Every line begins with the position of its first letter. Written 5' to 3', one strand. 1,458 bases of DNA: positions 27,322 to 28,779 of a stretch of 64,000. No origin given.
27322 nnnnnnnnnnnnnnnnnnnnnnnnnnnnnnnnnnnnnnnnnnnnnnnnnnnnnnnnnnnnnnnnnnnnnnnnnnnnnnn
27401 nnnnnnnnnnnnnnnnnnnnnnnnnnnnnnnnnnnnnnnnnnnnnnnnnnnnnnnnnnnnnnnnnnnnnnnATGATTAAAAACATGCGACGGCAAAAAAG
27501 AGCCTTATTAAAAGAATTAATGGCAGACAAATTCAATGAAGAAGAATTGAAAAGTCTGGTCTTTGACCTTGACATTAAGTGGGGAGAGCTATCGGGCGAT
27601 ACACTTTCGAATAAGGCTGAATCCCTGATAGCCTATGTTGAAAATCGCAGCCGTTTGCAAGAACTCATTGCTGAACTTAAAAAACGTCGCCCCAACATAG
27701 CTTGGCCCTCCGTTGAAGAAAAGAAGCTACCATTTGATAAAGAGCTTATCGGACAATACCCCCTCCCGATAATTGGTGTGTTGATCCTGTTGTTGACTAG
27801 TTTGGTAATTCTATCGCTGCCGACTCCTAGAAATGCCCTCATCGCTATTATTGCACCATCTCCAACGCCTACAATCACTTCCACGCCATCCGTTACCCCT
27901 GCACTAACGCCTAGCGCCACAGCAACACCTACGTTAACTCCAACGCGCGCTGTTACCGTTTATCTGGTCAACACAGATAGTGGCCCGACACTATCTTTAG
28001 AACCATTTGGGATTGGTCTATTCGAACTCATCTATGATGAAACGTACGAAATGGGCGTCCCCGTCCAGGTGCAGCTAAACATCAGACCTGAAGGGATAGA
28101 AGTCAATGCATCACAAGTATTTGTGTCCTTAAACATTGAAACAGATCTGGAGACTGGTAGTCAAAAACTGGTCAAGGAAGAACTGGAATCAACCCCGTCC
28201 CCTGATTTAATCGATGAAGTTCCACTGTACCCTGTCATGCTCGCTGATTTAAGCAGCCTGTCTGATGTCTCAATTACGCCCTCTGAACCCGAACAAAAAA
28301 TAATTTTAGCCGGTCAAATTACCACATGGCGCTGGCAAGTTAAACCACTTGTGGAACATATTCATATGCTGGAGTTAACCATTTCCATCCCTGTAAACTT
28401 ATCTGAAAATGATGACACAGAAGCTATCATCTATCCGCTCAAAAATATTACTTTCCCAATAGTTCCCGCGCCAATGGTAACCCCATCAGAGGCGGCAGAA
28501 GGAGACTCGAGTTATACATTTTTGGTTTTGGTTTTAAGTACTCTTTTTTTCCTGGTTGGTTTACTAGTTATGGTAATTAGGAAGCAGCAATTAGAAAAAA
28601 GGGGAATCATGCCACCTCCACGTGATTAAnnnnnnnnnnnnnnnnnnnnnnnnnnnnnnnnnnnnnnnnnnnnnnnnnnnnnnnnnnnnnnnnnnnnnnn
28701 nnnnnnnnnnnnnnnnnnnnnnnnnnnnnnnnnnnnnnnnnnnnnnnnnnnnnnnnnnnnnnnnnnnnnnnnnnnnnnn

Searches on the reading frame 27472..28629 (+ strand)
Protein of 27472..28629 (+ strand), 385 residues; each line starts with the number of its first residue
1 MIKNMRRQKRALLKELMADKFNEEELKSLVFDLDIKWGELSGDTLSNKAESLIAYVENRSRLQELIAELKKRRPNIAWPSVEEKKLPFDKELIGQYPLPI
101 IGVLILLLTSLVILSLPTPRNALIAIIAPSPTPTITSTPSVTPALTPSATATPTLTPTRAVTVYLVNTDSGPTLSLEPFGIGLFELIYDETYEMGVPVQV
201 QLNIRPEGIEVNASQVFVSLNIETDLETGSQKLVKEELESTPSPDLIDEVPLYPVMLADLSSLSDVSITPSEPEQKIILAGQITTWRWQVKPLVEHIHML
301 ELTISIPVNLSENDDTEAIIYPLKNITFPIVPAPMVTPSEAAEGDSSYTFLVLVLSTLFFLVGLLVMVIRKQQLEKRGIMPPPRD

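Call 5: search_protein_families(library=pfam, proteins=[window:27472-28629:+], max_evalue=0.01)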
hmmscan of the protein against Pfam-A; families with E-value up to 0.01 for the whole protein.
window:27472-28629:+ (385 aa): 1 family
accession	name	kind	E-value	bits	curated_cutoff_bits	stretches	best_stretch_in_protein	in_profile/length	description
PF19960.5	EAD7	-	4.4e-18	65.3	32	1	14-74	2-62/62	Effector-associated domain 7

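Call 6: search_protein_families(library=padloc, proteins=[window:27472-28629:+], max_evalue=0.01)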
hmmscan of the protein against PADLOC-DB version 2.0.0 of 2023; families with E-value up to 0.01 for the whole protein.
window:27472-28629:+ (385 aa): 0 families
